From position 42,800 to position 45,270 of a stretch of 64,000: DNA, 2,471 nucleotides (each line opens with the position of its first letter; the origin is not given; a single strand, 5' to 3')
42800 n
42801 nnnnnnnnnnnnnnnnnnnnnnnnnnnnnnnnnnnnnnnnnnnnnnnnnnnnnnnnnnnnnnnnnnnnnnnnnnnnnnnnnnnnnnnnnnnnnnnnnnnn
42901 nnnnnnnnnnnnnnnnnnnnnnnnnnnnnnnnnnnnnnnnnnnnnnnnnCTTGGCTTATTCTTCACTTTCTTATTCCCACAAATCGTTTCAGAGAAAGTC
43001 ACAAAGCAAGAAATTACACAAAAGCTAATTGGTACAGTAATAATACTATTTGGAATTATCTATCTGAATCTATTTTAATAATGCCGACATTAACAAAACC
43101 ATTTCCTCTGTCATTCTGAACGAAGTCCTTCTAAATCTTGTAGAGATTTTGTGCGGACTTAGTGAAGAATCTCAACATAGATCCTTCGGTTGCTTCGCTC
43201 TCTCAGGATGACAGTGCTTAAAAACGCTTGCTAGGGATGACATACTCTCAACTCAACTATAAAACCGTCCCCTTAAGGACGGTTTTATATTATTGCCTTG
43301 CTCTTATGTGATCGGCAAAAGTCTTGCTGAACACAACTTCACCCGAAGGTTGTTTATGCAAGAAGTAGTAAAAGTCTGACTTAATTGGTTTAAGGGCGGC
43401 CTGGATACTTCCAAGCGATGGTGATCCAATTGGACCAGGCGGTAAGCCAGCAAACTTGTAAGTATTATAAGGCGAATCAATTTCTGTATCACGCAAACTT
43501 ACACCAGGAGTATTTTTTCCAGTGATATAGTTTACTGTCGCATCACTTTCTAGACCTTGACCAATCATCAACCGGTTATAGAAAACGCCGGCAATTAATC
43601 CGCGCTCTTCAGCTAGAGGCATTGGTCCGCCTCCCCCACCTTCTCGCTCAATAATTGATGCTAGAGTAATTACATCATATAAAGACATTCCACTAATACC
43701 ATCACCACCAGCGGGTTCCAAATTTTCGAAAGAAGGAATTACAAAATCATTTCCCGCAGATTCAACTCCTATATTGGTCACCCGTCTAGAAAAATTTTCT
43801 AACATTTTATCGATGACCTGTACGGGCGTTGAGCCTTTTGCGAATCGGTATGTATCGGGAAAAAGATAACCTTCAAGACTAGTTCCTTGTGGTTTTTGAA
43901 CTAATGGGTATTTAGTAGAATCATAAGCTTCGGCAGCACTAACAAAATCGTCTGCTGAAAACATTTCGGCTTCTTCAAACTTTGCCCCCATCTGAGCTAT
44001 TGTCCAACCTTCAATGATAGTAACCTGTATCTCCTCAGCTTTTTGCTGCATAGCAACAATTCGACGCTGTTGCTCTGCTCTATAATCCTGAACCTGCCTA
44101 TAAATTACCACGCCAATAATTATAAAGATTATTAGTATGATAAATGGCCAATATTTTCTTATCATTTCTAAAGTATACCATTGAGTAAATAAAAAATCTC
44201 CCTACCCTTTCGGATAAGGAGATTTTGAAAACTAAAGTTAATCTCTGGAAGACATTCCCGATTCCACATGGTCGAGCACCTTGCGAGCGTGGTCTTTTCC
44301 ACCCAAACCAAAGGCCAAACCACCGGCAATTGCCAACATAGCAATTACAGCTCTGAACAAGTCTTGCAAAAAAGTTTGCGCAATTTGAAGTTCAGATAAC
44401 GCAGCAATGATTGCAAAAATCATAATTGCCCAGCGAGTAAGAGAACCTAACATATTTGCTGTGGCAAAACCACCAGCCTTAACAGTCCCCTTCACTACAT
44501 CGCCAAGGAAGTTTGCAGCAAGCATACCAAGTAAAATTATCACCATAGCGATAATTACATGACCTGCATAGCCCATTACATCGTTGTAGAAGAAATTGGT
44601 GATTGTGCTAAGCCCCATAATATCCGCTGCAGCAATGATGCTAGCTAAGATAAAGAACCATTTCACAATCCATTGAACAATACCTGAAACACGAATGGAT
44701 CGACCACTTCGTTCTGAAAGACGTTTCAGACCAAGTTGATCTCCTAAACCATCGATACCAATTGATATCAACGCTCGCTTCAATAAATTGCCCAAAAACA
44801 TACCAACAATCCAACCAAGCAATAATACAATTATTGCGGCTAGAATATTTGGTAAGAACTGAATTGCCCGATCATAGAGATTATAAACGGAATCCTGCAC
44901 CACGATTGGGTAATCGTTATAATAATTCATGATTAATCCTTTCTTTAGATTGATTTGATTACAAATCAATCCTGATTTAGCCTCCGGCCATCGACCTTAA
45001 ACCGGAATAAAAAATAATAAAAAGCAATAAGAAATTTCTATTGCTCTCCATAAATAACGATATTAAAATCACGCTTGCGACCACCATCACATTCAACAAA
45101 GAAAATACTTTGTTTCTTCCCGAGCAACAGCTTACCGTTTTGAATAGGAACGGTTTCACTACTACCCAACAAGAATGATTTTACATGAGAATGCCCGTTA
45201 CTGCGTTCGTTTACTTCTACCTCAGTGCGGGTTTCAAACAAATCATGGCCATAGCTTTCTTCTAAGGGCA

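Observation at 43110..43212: Abundant family of GC-rich nested-hairpin repeats (REP/MITE-like) scattered through intergenic regions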

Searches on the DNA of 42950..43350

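Call 34: search_rna_families(source=window, start=42950, end=43350, threshold=evalue, max_evalue=10)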
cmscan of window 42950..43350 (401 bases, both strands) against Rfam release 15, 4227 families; matches with E-value up to 10: 6.
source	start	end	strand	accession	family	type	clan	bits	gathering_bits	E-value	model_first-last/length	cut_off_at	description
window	43252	43294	-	RF03796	mir-5984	Gene; miRNA;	-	19.9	95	0.26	1-74/74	no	mir-5984 microRNA precursor family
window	43252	43294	+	RF03796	mir-5984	Gene; miRNA;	-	19.3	95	0.37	1-74/74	no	mir-5984 microRNA precursor family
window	42961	43023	-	RF02283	TtnuCD6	Gene; snRNA; snoRNA; CD-box;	-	17.3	50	2.7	1-72/72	no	Tetrahymena snoRNA TtnuCD6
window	43254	43309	-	RF02063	STnc350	Gene; sRNA;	-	15.8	60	2.6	1-68/68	no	Salmonella enterica sRNA STnc350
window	43256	43350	-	RF01859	Phe_leader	Cis-reg; leader;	-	15.8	55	5.1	38-125/125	5'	Phenylalanine leader peptide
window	43314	43350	+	RF03032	narK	Cis-reg;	-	12.4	43.2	7.8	1-36/72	3'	narK RNA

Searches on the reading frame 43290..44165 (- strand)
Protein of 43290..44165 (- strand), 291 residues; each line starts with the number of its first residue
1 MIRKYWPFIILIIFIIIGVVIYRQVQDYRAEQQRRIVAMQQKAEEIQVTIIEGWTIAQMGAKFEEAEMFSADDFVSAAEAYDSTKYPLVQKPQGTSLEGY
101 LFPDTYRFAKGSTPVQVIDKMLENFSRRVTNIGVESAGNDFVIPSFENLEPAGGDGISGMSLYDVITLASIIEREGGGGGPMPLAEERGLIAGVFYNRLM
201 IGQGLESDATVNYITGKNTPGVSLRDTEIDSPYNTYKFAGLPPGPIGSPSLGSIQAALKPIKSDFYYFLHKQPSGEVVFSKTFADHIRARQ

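Call 9: search_protein_families(library=ncbifam, proteins=[window:43290-44165:-])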
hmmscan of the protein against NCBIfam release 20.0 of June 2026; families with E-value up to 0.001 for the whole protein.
window:43290-44165:- (291 aa): 2 families
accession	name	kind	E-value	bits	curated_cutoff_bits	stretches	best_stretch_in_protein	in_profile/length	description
TIGR00247.1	TIGR00247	hypoth_equivalog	5.2e-50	170.4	103.4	1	44-291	109-338/347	endolytic transglycosylase MltG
NF007619.0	PRK10270.1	equivalog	4.5e-25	88.4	532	1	50-290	114-327/340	cell division protein YceG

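Call 62: find_homologous_proteins(query=window:43290-44165:-, max_evalue=1e-30)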
Query window:43290-44165:- (291 aa): 3275 proteins with E <= 1e-30 among 8000 candidates; the best 120 are listed.
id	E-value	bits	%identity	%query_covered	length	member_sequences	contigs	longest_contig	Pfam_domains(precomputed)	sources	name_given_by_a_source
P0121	4.1e-190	648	100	100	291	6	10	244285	PF02618.22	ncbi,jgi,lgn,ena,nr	ncbi:TPA: endolytic transglycosylase MltG [Patescibacteria group bacterium]|jgi:UPF0755 protein|nr:e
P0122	2.0e-157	541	81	100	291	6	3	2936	PF02618.22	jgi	jgi:UPF0755 protein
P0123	4.0e-147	507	74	100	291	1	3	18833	PF02618.22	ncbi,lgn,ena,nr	ncbi:MAG TPA: endolytic transglycosylase MltG [Candidatus Doudnabacteria bacterium]|nr:endolytic tra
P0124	7.9e-144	496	75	100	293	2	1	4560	PF02618.22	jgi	jgi:UPF0755 protein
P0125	1.0e-142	492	72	100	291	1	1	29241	PF02618.22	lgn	-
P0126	4.5e-141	487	73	100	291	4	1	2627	PF02618.22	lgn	-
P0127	5.4e-141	487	71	100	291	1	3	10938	PF02618.22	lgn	-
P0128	1.4e-140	485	73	100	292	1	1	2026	PF02618.22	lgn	-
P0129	2.7e-140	484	72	100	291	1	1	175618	PF02618.22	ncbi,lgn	-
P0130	3.8e-139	481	72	100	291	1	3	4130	PF02618.22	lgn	-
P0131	9.8e-139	479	72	100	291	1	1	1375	PF02618.22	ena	-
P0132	1.3e-138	479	71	100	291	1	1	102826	PF02618.22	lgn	-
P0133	2.4e-138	478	71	100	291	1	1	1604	PF02618.22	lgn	-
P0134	6.6e-138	477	69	100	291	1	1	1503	PF02618.22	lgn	-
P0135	1.6e-137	475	71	100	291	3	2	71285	PF02618.22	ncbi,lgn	-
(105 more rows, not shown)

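Call 63: find_encoding_contigs(protein=P0122, flank=3000, max_places=1)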
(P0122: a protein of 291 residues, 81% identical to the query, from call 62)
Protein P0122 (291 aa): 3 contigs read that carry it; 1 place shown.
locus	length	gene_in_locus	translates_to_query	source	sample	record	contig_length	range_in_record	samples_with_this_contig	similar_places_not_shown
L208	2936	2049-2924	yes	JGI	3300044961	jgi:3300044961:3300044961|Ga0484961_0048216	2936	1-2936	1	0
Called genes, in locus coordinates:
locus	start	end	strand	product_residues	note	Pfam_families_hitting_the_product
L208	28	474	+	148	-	PF27765:UCP032817-like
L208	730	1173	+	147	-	PF01894:YjbQ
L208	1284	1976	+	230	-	PF05552:MS_channel_1st_1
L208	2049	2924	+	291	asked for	PF02618:YceG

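Call 64: find_encoding_contigs(protein=P0123, flank=3000, max_places=1)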
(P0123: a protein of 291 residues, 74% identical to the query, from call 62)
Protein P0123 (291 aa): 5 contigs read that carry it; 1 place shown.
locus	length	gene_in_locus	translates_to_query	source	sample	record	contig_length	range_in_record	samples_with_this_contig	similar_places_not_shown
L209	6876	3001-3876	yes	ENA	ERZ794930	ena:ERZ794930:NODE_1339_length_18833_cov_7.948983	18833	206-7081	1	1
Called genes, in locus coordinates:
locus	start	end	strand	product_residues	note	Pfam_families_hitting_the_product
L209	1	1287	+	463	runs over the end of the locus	PF00512:HisKA (weak), PF13581:HATPase_c_2 (weak), PF02518:HATPase_c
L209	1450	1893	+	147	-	PF01894:YjbQ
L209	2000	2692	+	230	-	PF05552:MS_channel_1st_1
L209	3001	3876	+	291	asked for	PF02618:YceG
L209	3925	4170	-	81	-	PF13122:DUF3977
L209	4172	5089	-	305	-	PF00551:Formyl_trans_N, PF02911:Formyl_trans_C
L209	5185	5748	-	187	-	PF16473:Rv2179c-like (faint), PF00929:RNase_T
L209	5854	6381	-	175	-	PF00929:RNase_T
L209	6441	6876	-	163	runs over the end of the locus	PF01327:Pep_deformylase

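Call 65: find_encoding_contigs(protein=P0129, flank=3000, max_places=1)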
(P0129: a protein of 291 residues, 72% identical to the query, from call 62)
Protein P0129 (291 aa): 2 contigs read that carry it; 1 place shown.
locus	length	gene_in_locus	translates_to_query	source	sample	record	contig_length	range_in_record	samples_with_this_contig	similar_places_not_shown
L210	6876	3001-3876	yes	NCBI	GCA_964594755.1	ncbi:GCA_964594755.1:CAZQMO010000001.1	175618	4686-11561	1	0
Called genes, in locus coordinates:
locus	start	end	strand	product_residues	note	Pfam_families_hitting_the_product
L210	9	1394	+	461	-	PF13185:GAF_2 (weak), PF00512:HisKA (weak), PF02518:HATPase_c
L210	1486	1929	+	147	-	PF01894:YjbQ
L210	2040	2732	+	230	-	PF05552:MS_channel_1st_1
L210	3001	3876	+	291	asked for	PF02618:YceG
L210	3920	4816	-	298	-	PF00892:EamA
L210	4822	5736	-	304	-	PF00551:Formyl_trans_N, PF02911:Formyl_trans_C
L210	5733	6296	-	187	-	PF16473:Rv2179c-like (faint), PF00929:RNase_T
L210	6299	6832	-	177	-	PF00929:RNase_T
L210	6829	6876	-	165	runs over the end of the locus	PF01327:Pep_deformylase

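Call 70: find_encoding_contigs(protein=P0121, flank=10000, max_places=1)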
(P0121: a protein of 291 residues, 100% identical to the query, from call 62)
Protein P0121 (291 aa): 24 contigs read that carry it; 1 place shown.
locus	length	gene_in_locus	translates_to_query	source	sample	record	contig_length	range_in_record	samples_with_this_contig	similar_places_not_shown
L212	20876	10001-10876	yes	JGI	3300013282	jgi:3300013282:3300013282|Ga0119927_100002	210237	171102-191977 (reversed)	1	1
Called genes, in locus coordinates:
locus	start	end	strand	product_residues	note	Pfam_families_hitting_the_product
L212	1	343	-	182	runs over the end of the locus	PF01725:Ham1p_like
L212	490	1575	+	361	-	PF08933:PrnB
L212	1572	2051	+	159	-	PF01272:GreA_GreB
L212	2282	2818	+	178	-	PF18306:LDcluster4, PF18171:LSDAT_prok (faint)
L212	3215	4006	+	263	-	-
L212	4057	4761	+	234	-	PF07722:Peptidase_C26, PF00117:GATase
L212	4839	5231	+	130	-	PF02675:AdoMet_dc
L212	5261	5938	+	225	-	PF27704:GuanidinoAc_N-MeTrfase, PF01564:Spermine_synth (weak), PF05175:MTS (weak), PF08241:Methyltransf_11 (faint)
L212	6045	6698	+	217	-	-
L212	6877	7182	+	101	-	-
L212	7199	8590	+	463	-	PF01590:GAF (faint), PF13185:GAF_2 (weak), PF00512:HisKA, PF02518:HATPase_c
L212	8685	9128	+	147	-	PF01894:YjbQ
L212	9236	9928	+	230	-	PF05552:MS_channel_1st_1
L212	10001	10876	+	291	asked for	PF02618:YceG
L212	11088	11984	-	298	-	PF00892:EamA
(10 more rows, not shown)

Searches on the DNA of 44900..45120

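Call 68: search_rna_families(source=window, start=44900, end=45120, threshold=evalue, max_evalue=10, show_alignments=1)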
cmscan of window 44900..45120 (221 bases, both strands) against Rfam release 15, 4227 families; matches with E-value up to 10: 11.
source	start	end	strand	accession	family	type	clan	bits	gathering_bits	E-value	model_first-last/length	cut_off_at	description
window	45005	45058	-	RF00834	mir-268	Gene; miRNA;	-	21.8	47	0.083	1-89/89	no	mir-268 microRNA precursor family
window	45014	45050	-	RF04344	Plastid-psbA-3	Cis-reg;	CL00153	19.5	48.4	0.28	1-57/57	no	Plastid-psbA-3 3UTR RNA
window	44927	44968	-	RF02925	6A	Gene; sRNA;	-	17.4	41.2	0.8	1-52/52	no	6A RNA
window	45015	45098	-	RF00356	snoR32_R81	Gene; snRNA; snoRNA; CD-box;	-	16.9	45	8.8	1-98/98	no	Small nucleolar RNA R32/R81/Z41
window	45094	45114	-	RF03353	MIR5291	Gene; miRNA;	-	15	54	6.4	23-43/65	no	MIR5291 microRNA precursor family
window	45012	45082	-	RF02551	DapZ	Cis-reg;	-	14.8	56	3.2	1-78/78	no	ABC transporter regulator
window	44956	45008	+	RF02292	TtnuCD16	Gene; snRNA; snoRNA; CD-box;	-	14.5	75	1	1-58/58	no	Tetrahymena snoRNA TtnuCD16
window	44935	44971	+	RF01457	rli22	Gene; sRNA;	CL00114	14.4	80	5.5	79-111/111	no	Listeria sRNA rli22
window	45022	45076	+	RF01167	sn2429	Gene; snRNA; snoRNA; CD-box;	-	13.6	50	5.3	1-77/77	no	Small nucleolar RNA sn2429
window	44977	45083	+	RF01866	ceN33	Gene; snRNA; snoRNA; CD-box;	-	12.6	75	4.4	1-118/118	no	C. elegans snoRNA ceN33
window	44901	44980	+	RF02076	STnc100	Gene; sRNA;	-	12.4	47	1.3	1-206/206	no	Gammaproteobacterial sRNA STnc100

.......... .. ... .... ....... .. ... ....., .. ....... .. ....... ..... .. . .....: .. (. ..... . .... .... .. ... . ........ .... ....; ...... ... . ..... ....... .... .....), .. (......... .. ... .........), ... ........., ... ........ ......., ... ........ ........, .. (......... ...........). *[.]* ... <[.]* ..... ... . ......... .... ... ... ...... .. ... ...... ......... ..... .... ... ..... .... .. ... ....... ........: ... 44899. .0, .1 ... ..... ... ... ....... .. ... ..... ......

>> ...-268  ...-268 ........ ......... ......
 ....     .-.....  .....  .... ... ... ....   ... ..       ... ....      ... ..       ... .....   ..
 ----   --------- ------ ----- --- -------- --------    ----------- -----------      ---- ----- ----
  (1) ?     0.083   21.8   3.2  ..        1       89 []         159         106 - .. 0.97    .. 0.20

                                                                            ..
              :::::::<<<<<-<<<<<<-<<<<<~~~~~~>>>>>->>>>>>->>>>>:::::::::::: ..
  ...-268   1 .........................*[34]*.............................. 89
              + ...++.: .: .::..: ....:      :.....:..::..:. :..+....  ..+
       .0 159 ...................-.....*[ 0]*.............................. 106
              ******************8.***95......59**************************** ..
